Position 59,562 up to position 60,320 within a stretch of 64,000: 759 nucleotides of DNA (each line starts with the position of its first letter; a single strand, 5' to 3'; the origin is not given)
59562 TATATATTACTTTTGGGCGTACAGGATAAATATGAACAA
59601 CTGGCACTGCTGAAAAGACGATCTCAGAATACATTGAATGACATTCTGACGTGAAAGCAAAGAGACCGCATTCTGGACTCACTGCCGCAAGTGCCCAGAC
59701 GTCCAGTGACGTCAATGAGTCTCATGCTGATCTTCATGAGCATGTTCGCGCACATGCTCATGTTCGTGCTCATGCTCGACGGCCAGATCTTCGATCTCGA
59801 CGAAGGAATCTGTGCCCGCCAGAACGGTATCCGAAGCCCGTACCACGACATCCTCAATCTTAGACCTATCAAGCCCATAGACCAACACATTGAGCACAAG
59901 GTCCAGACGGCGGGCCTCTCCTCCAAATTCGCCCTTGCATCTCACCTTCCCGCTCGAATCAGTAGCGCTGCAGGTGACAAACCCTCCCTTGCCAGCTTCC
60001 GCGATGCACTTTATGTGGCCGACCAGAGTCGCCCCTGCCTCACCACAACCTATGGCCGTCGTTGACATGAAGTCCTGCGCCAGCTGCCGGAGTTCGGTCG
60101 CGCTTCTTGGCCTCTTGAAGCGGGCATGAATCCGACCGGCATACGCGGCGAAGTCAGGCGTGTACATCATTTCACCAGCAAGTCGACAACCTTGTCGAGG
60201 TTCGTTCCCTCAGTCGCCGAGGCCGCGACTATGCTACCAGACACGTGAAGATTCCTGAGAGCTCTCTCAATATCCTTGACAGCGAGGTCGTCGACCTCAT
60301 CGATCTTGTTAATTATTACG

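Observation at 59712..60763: Split COG0523 metallochaperone: a GTPase-only gene overlapping a CobW_C-like gene with an (EH)n tail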

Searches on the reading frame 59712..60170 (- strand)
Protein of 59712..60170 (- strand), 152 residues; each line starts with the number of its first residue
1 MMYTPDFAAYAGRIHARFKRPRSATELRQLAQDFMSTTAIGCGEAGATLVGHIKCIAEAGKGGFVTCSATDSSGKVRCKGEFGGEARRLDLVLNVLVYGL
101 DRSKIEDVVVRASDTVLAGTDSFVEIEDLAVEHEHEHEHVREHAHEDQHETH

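Call 3: search_protein_families(library=pfam, proteins=[window:59712-60170:-], max_evalue=1)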
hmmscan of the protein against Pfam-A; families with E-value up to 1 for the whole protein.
window:59712-60170:- (152 aa): 0 families

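Call 4: search_protein_families(library=ncbifam, proteins=[window:59712-60170:-], max_evalue=1)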
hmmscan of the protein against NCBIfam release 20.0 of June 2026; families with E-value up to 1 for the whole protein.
window:59712-60170:- (152 aa): 1 family
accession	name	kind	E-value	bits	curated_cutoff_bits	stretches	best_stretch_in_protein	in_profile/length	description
NF007394.0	PRK09920.1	equivalog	0.19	11.3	315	0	94-133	163-202/219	acetate CoA-transferase subunit alpha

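Call 6: find_homologous_proteins(query=window:59712-60170:-, max_evalue=0.01)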
Query window:59712-60170:- (152 aa): 9 proteins with E <= 0.01 among 122 candidates.
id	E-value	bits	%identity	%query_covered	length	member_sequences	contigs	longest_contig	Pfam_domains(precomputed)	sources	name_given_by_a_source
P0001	1.0e-94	332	100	99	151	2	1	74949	-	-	-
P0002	6.0e-70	252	79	83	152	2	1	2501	-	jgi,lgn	-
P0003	1.6e-69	250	81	80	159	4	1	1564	-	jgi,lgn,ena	-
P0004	3.4e-67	243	81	86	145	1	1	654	-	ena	-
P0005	1.7e-63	231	82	86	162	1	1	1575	-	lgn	-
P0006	9.1e-63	229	74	83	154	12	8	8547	-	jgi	jgi:hypothetical protein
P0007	1.4e-54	202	63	96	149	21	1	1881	-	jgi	-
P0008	4.3e-29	119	44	97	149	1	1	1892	-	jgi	jgi:hypothetical protein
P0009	2.0e-22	98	39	88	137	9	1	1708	-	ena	-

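Call 9: find_encoding_contigs(protein=P0006, flank=8000, max_places=6)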
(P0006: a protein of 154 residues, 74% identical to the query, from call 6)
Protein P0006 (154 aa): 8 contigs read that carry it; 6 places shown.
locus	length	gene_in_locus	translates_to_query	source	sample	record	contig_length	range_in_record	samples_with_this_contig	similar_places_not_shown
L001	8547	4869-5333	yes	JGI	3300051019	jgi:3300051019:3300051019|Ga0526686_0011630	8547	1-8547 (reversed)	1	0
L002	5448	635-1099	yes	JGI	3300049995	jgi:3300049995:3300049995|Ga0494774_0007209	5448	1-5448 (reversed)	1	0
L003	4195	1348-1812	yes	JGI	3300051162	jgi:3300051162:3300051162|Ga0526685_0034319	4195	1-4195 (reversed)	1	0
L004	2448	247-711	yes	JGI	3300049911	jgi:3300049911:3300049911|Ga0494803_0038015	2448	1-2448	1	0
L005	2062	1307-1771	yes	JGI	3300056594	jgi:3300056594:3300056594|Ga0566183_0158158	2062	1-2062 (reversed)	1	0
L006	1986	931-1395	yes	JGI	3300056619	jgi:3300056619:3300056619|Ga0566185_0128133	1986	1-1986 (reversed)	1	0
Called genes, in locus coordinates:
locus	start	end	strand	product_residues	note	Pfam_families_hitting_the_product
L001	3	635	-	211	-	?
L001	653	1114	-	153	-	PF13404:HTH_AsnC-type, PF13412:HTH_24 (weak)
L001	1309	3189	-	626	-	PF00111:Fer2, PF17650:RACo_linker, PF17651:Raco_middle, PF14574:RACo_C_ter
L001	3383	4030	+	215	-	PF02607:B12-binding_2, PF02310:B12-binding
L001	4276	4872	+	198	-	PF02492:cobW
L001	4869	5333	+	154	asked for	-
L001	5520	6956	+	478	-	PF04055:Radical_SAM, PF13353:Fer4_12 (faint), PF13186:SPASM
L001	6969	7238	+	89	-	-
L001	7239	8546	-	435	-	?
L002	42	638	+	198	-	PF02492:cobW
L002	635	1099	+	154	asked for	-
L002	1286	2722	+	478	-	PF04055:Radical_SAM, PF13353:Fer4_12 (faint), PF13186:SPASM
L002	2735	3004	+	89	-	-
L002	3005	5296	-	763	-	PF01751:Toprim, PF01131:Topoisom_bac, PF01396:Zn_ribbon_Top1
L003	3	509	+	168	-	?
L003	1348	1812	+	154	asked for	-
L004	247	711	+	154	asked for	-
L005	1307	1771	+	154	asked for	-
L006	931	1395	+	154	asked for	-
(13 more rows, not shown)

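Call 10: find_encoding_contigs(protein=P0008, flank=8000, max_places=4)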
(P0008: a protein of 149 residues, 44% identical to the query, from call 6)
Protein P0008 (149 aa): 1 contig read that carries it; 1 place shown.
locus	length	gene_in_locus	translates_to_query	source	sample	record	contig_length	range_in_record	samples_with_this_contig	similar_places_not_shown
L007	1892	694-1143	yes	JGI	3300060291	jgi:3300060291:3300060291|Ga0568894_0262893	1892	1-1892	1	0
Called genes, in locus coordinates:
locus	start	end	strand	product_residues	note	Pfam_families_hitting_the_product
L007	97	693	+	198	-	PF02492:cobW, PF03308:MeaB (faint)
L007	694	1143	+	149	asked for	-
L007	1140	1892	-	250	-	?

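Call 11: find_encoding_contigs(protein=P0009, flank=8000, max_places=4)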
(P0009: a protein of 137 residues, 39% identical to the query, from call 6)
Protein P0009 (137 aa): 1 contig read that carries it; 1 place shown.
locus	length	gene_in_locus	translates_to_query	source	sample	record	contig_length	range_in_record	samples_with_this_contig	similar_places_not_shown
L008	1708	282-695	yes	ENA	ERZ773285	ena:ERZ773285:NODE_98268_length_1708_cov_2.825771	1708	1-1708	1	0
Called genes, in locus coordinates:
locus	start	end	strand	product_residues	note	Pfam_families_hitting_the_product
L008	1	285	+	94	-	?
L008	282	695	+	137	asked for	-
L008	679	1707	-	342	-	?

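Call 23: find_homologous_proteins(query=A1, max_evalue=0.001)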
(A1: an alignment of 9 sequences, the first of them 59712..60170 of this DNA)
Query A1 (9 sequences) (152 aa, profile of the alignment): 239 proteins with E <= 0.001 among 5252 candidates; the best 120 are listed.
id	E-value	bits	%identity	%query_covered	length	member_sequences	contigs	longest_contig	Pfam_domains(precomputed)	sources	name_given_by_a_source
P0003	1.4e-77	276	81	80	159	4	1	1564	-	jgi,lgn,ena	-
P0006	1.2e-75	270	74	83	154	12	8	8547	-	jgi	jgi:hypothetical protein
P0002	2.2e-75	269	79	83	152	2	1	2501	-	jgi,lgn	-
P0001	7.6e-73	261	100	99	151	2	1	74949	-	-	-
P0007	8.5e-72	258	63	96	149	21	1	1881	-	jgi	-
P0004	8.1e-69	248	81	86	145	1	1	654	-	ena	-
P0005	1.1e-68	248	82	86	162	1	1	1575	-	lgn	-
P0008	4.1e-61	223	44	97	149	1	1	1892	-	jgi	jgi:hypothetical protein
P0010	4.7e-55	203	42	95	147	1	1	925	-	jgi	-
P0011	7.0e-55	203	42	89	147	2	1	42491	-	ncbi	-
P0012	2.1e-54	201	44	92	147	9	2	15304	-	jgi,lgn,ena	jgi:hypothetical protein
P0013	5.3e-54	200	49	89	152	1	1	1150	-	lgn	-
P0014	6.7e-54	199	54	86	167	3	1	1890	-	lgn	-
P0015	7.5e-54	199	45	84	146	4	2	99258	-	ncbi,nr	ncbi:MAG: hypothetical protein LUQ16_00735 [Methanomassiliicoccales archaeon]|nr:hypothetical protei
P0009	2.6e-53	198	39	88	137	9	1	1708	-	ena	-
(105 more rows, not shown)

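Call 29: search_protein_representatives(alignment_id=A1)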
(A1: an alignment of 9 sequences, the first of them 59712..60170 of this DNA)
Query: 9 sequences, 151 profile positions. Proteins with E-value up to 0.001 (for the whole library): 479; up to 1e-10: 126; up to 1e-30: 13. The best 150 are listed.
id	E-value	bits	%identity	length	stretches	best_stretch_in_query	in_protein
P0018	2.4e-53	196.1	-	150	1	1-149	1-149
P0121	4.4e-50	185.5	-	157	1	2-148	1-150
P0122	9.6e-48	177.9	-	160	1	1-151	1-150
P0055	1.0e-46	174.5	-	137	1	1-134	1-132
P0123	2.7e-35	137.4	-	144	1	1-141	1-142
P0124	4.9e-34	133.4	-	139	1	1-142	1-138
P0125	5.9e-34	133.1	-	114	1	29-134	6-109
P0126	6.5e-34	132.9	-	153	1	1-142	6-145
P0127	8.5e-34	132.6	-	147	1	1-146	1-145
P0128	1.1e-33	132.1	-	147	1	1-144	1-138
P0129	1.0e-32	129.1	-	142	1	1-133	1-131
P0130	1.8e-32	128.3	-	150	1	1-131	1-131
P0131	1.1e-31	125.7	-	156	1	1-150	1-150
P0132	6.2e-30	120.0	-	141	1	1-140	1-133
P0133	9.1e-30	119.5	-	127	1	4-113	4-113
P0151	6.2e-20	87.6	-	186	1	22-116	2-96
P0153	1.9e-18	82.7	-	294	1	39-98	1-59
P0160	5.0e-17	78.1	-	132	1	3-129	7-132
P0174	1.9e-14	69.7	-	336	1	8-109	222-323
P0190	3.4e-13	65.7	-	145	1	6-124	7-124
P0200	1.0e-12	64.2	-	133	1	7-111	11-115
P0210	3.7e-12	62.3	-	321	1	7-111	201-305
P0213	5.3e-12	61.8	-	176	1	1-143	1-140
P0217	1.2e-11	60.7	-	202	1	6-146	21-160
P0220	1.3e-11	60.5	-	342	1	7-116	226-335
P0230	3.5e-11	59.1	-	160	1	9-120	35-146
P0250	1.3e-10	57.3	-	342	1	5-103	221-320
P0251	1.3e-10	57.3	-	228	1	26-109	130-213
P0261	2.6e-10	56.3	-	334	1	11-112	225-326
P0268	4.5e-10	55.6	-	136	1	9-111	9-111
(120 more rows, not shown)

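Call 30: search_protein_families(library=pfam, proteins=[P0174, P0210, P0220, P0250, P0261, P0251, P0153, P0217, P0213, P0151], max_evalue=0.1)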
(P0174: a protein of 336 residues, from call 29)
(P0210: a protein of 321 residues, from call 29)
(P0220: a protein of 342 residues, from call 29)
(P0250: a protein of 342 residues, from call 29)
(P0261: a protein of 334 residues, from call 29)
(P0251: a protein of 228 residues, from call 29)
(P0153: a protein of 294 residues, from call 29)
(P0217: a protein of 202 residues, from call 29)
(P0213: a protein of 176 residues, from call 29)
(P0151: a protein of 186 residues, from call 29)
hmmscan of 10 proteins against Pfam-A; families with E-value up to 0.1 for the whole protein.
P0174 (336 aa): 24 families
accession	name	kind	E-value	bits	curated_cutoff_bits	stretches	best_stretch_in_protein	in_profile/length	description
PF02492.25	cobW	-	4.9e-42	144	20.7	1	4-178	3-179/180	CobW/HypB/UreG, nucleotide-binding domain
PF00009.33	GTP_EFTU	-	1.5e-07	31.6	26.5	1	146-198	124-185/188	Elongation factor Tu GTP binding domain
PF10662.15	PduV-EutP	-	1.3e-05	25.4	21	1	136-196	82-142/143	Ethanolamine utilisation - propanediol utilisation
PF16897.10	MMR_HSR1_Xtn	-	0.00027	21.3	35.2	1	147-193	59-98/106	C-terminal region of MMR_HSR1 domain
PF03205.20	MobB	-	0.0004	20.7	26.6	1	4-47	2-44/133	Molybdopterin guanine dinucleotide synthesis protein B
PF25199.1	nSTAND_NTPase5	-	0.00041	20.6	34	1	3-39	43-79/145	Novel STAND NTPase 5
PF03193.22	RsgA_GTPase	-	0.00055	20.2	30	1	145-199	55-108/174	RsgA GTPase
PF03796.21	DnaB_C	-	0.00068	19.5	27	1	2-51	20-69/255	DnaB-like helicase C terminal domain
PF03308.22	MeaB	-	0.00072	19.1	23.1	0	144-199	172-235/273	Methylmalonyl Co-A mutase-associated GTPase MeaB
PF02421.24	FeoB_N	-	0.0017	18.3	27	1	116-193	80-154/156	Ferrous iron transport protein B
PF08433.16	KTI12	-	0.0031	17.5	22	1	1-47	1-46/271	Chromatin associated protein KTI12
PF01443.25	Viral_helicase1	-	0.0064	16.8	21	1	4-34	1-31/228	Viral superfamily 1 RNA helicase core domain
PF13173.12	AAA_14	-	0.0083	16.6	27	0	3-36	4-35/129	AAA domain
PF00437.27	T2SSE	-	0.012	14.7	24.9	1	3-40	144-180/370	Type II/IV secretion system protein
PF01656.29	CbiA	-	0.016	15.6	25.4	1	11-146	9-54/125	CobQ/CobB/MinD/ParA nucleotide binding domain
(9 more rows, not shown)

P0210 (321 aa): 8 families
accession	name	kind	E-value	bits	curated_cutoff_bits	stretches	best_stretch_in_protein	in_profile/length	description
PF02492.25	cobW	-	2.6e-34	118.8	20.7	1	2-153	3-155/180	CobW/HypB/UreG, nucleotide-binding domain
PF00448.28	SRP54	-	0.0023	18.1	22.7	1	2-46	4-48/196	SRP54-type protein, GTPase domain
PF03308.22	MeaB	-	0.0073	15.8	23.1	1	4-33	38-67/273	Methylmalonyl Co-A mutase-associated GTPase MeaB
PF03205.20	MobB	-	0.015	15.6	26.6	1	2-35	2-35/133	Molybdopterin guanine dinucleotide synthesis protein B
PF01656.29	CbiA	-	0.017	15.5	25.4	1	9-32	9-32/125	CobQ/CobB/MinD/ParA nucleotide binding domain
PF03029.23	ATP_bind_1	-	0.029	14.6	27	1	4-32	1-29/240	Conserved hypothetical ATP binding protein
PF13614.12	AAA_31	-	0.054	13.9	27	0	9-31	12-34/177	AAA domain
PF25199.1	nSTAND_NTPase5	-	0.086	13.1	34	0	2-33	44-76/145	Novel STAND NTPase 5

P0220 (342 aa): 17 families
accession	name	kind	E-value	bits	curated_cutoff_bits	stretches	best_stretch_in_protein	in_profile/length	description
PF02492.25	cobW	-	1.2e-40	139.5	20.7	1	4-177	3-178/180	CobW/HypB/UreG, nucleotide-binding domain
PF00009.33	GTP_EFTU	-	2.2e-07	31.1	26.5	1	137-196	115-183/188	Elongation factor Tu GTP binding domain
PF16897.10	MMR_HSR1_Xtn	-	1.6e-05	25.2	35.2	1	145-195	57-100/106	C-terminal region of MMR_HSR1 domain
PF25199.1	nSTAND_NTPase5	-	0.00064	20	34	1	2-37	42-77/145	Novel STAND NTPase 5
PF03266.21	NTPase_1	-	0.0015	18.8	23.9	0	4-28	2-26/168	NTPase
PF03193.22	RsgA_GTPase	-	0.003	17.9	30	1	143-194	53-103/174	RsgA GTPase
PF03308.22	MeaB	-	0.0047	16.4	23.1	0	142-199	170-235/273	Methylmalonyl Co-A mutase-associated GTPase MeaB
PF10662.15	PduV-EutP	-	0.0066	16.7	21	0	1-80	1-73/143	Ethanolamine utilisation - propanediol utilisation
PF03205.20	MobB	-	0.0082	16.5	26.6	1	4-47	2-44/133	Molybdopterin guanine dinucleotide synthesis protein B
PF13401.12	AAA_22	-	0.0095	16.7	27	1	3-46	7-33/130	AAA domain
PF00005.33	ABC_tran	-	0.012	16.6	25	1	3-41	13-50/137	ABC transporter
PF03796.21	DnaB_C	-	0.012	15.5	27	1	2-53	20-71/255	DnaB-like helicase C terminal domain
PF12631.12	MnmE_helical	-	0.019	15.5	40.1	1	137-258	90-192/211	MnmE helical domain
PF13191.12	AAA_16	-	0.02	15.8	32.6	1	3-36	26-63/167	AAA ATPase domain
PF05729.18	NACHT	-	0.041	14.2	26.7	0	3-29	2-28/167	NACHT domain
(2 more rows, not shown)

P0250 (342 aa): 13 families
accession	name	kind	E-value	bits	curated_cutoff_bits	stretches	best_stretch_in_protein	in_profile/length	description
PF02492.25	cobW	-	9.5e-38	130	20.7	1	4-177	3-178/180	CobW/HypB/UreG, nucleotide-binding domain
PF25199.1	nSTAND_NTPase5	-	0.0013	19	34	1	3-36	43-77/145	Novel STAND NTPase 5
PF03308.22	MeaB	-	0.0014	18.1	23.1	0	6-35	38-67/273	Methylmalonyl Co-A mutase-associated GTPase MeaB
PF03205.20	MobB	-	0.0016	18.7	26.6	1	4-47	2-45/133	Molybdopterin guanine dinucleotide synthesis protein B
PF00009.33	GTP_EFTU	-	0.0044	17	26.5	0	147-200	125-187/188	Elongation factor Tu GTP binding domain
PF03266.21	NTPase_1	-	0.0066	16.7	23.9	0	4-32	2-30/168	NTPase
PF08433.16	KTI12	-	0.0077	16.2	22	1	1-46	1-46/271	Chromatin associated protein KTI12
PF00437.27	T2SSE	-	0.0098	15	24.9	1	3-49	144-190/370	Type II/IV secretion system protein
PF01443.25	Viral_helicase1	-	0.019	15.2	21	1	5-56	2-47/228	Viral superfamily 1 RNA helicase core domain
PF00448.28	SRP54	-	0.023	14.8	22.7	1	4-47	4-47/196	SRP54-type protein, GTPase domain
PF13401.12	AAA_22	-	0.045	14.5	27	0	3-36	7-33/130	AAA domain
PF20720.3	nSTAND3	-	0.058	13.5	27.2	0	3-35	19-51/155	Novel STAND NTPase 3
PF05729.18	NACHT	-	0.066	13.5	26.7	0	3-29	2-28/167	NACHT domain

P0261 (334 aa): 10 families
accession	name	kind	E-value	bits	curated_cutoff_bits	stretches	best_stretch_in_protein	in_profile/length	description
PF02492.25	cobW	-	4.8e-38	131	20.7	1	3-175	2-178/180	CobW/HypB/UreG, nucleotide-binding domain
PF16897.10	MMR_HSR1_Xtn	-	0.00022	21.6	35.2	1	145-197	59-104/106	C-terminal region of MMR_HSR1 domain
PF00009.33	GTP_EFTU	-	0.00035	20.6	26.5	1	137-197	119-186/188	Elongation factor Tu GTP binding domain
PF02421.24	FeoB_N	-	0.00084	19.3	27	0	117-191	83-154/156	Ferrous iron transport protein B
PF03193.22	RsgA_GTPase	-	0.00091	19.5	30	1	143-198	55-109/174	RsgA GTPase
PF02374.21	ArsA_ATPase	-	0.0023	17.6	24.3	1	1-34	1-34/305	Anion-transporting ATPase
PF21036.3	EryCIII-like_N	-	0.012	15.8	27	1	13-98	33-113/216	Erythromycin biosynthesis protein CIII-like, N-terminal domain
PF25199.1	nSTAND_NTPase5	-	0.018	15.3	34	1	2-39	42-80/145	Novel STAND NTPase 5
PF13238.12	AAA_18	-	0.05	14.5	29.4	0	5-37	2-36/128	AAA domain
PF13173.12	AAA_14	-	0.081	13.4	27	0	2-37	3-38/129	AAA domain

P0251 (228 aa): 2 families
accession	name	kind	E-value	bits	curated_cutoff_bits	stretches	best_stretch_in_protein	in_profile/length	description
PF00156.33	Pribosyltran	-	0.00032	20.5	26.3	1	20-100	14-91/158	Phosphoribosyl transferase domain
PF21334.2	ATPD_C_fung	-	0.011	16.3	27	0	128-153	4-30/40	Fungal epsilon subunit of F1F0-ATP synthase C-terminal domain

P0153 (294 aa): 0 families

P0217 (202 aa): 0 families

P0213 (176 aa): 1 family
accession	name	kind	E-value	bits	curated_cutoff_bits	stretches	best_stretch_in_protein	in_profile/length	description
PF10649.15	DUF2478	-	0.047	13.7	22.3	0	25-76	7-58/159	Protein of unknown function (DUF2478)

P0151 (186 aa): 0 families

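Call 31: predict_structure(alignment_id=A2)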
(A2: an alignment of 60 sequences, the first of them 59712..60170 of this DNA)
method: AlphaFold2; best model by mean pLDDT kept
length: 152 residues; sequences in the alignment: 60
mean_pLDDT: 87.6   pTM: 0.80
mean pLDDT of the five models: 87.6, 87.3, 86.7, 86.4, 86.1
residues with pLDDT >= 90: 116; 70-90: 10; 50-70: 8; < 50: 18
segments of 3 or more residues with pLDDT < 50: 1-3, 134-142, 150-152
pLDDT, mean of each block of 10 residues (from residue 1): 69 98 97 98 95 95 95 96 97 97 97 94 95 49 50 48
secondary structure, 60 per line:
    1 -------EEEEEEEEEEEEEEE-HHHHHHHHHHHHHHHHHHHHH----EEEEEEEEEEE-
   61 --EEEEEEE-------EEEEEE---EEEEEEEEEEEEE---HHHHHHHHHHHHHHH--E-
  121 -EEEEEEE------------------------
elements in order: E8-22 H24-44 E49-59 E63-69 E77-82 E86-98 H102-116 E122-128

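Call 34: fold_search(model_id=the predicted structure, library=pdb)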
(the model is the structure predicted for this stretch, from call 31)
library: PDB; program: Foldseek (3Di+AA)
matches with E <= 10: 1199; with E <= 0.001: 0
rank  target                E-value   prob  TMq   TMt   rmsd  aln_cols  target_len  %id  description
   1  2gx8_C                4.3e-03  0.66  0.25  0.14  12.7       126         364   11  The Crystal Structure of Bacillus cereus protein related to NIF3 (released 2006-05-16)
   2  1r43_B                9.2e-03  0.99  0.46  0.19   5.3       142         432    8  Crystal structure of beta-alanine synthase from Saccharomyces kluyveri (selenomethionine substituted protein) (released 2003-11-11)
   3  6zsb_f                9.8e-03  0.69  0.29  0.30  11.5       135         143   10  Human mitochondrial ribosome in complex with mRNA and P-site tRNA (released 2020-09-16)
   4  2v8v_A                1.2e-02  0.87  0.40  0.17   7.3       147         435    9  Crystal structure of mutant R322A of beta-alanine synthase from Saccharomyces kluyveri (released 2007-10-02)
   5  5aj3_J                1.2e-02  0.75  0.33  0.36  16.1       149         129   12  Structure of the small subunit of the mammalian mitoribosome (released 2015-04-22)
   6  6zs9_f                1.2e-02  0.66  0.29  0.30  11.5       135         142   10  Human mitochondrial ribosome in complex with ribosome recycling factor (released 2020-10-14)
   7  6zsc_f                1.3e-02  0.66  0.29  0.32  11.5       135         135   10  Human mitochondrial ribosome in complex with E-site tRNA (released 2020-09-16)
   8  7obj_B                1.3e-02  0.47  0.24  0.30  12.2       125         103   14  Carbon regulatory PII-like protein SbtB from Synechocystis sp. 6803 in complex with cyclic di-AMP (c-di-AMP) (released 2022-02-02)
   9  8csq_H                1.3e-02  0.91  0.37  0.42  12.0       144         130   12  Human mitochondrial small subunit assembly intermediate (State B) (released 2022-12-14)
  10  2iii                  1.3e-02  0.75  0.33  0.37   7.2       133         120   12  Crystal structure of the adenosylmethionine decarboxylase (aq_254) from aquifex aeolicus vf5 (released 2007-10-09)
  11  7r30_B                1.3e-02  0.51  0.25  0.31  11.5       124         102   12  Carbon regulatory PII-like protein SbtB from Synechocystis sp. 6803 in complex with ADP and AMP resulting from ADP soa (released 2023-02-15)
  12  4ixn_A                1.4e-02  0.97  0.37  0.20   5.5       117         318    8  Crystal Structure of Zn(II)-bound E37A,C66A,C67A triple mutant YjiA GTPase (released 2013-02-27)
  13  8csp_H                1.4e-02  0.91  0.37  0.42   8.5       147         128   12  Human mitochondrial small subunit assembly intermediate (State A) (released 2022-12-14)
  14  6i9r_f                1.4e-02  0.66  0.28  0.32  10.7       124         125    9  Large subunit of the human mitochondrial ribosome in complex with Virginiamycin M and Quinupristin (released 2020-07-08)
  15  4ixm_A                1.5e-02  0.93  0.33  0.19   6.1       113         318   10  Crystal structure of Zn(II)-bound YjiA GTPase from E. coli (released 2013-02-27)
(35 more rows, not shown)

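Call 35: search_solved_structures(query=A2, max_evalue=10, show_alignments=3)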
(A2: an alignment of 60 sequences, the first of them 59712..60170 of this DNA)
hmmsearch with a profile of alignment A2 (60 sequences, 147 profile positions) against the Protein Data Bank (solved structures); distinct sequences matched with E-value up to 10: 8.
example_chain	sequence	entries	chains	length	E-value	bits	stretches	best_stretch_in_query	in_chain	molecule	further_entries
6rgo_A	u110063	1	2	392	0.22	14.4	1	53-124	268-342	Autophagy-related protein 21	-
3f0c_A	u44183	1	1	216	0.22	14.4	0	83-118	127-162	Transcriptional regulator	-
9vnu_A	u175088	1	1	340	0.9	12.4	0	30-50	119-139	Phosphoribosylformylglycinamidine cyclo-ligase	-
9jzw_A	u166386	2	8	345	0.92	12.4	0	30-50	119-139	Phosphoribosylformylglycinamidine cyclo-ligase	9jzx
1cli_A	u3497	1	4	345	0.92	12.4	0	30-50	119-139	PROTEIN (PHOSPHORIBOSYL-AMINOIMIDAZOLE SYNTHETASE)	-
8zw8_A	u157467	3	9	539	1.3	11.9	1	89-144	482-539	Trimethylamine transporter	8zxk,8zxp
8rjf_A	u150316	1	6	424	1.5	11.6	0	86-132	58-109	Pilus assembly ATPase CpaF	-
8rkd_E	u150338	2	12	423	1.5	11.6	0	86-132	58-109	Pilus assembly ATPase CpaF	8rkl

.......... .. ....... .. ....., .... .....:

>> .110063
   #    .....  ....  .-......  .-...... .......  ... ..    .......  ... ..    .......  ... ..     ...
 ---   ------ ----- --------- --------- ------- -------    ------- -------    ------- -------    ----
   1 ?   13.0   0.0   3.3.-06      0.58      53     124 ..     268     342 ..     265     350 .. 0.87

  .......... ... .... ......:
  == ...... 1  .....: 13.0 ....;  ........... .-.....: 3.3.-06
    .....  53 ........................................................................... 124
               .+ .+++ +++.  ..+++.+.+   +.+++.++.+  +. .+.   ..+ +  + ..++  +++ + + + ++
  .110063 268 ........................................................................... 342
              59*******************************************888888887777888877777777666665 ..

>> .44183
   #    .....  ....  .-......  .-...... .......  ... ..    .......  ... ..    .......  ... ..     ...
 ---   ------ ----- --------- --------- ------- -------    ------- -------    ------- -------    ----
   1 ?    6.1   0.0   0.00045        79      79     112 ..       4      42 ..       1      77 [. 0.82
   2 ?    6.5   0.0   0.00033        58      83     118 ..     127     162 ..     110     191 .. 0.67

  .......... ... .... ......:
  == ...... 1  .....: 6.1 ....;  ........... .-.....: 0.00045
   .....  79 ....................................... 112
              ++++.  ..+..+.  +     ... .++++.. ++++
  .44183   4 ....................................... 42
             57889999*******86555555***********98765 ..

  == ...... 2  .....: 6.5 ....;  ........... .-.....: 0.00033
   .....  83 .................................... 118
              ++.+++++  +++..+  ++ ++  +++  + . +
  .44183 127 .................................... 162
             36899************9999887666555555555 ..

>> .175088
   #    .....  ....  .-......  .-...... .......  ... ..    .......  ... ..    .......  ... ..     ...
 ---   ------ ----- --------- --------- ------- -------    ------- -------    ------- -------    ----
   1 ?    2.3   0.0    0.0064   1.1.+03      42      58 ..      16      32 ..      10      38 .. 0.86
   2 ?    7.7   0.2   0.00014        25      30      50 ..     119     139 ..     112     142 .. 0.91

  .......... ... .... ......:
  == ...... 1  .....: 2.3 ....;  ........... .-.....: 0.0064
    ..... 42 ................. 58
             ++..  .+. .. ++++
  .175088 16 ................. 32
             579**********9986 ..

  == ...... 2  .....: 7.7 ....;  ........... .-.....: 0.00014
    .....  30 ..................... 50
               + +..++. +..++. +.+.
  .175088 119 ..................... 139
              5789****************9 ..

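Call 36: search_solved_structures(query=P0174, max_evalue=0.001, show_alignments=2)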
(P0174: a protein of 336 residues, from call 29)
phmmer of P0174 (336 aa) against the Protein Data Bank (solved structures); distinct sequences matched with E-value up to 0.001: 3.
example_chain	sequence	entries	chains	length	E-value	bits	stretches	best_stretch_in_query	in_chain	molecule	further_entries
1nij_A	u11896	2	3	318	1.4e-18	70.3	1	4-245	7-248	Hypothetical protein yjiA | Uncharacterized GTP-binding protein YjiA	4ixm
4ixn_A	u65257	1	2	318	3.1e-15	59.3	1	4-245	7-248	Uncharacterized GTP-binding protein YjiA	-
2d74_A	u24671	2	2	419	0.00069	22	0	147-198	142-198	Translation initiation factor 2 gamma subunit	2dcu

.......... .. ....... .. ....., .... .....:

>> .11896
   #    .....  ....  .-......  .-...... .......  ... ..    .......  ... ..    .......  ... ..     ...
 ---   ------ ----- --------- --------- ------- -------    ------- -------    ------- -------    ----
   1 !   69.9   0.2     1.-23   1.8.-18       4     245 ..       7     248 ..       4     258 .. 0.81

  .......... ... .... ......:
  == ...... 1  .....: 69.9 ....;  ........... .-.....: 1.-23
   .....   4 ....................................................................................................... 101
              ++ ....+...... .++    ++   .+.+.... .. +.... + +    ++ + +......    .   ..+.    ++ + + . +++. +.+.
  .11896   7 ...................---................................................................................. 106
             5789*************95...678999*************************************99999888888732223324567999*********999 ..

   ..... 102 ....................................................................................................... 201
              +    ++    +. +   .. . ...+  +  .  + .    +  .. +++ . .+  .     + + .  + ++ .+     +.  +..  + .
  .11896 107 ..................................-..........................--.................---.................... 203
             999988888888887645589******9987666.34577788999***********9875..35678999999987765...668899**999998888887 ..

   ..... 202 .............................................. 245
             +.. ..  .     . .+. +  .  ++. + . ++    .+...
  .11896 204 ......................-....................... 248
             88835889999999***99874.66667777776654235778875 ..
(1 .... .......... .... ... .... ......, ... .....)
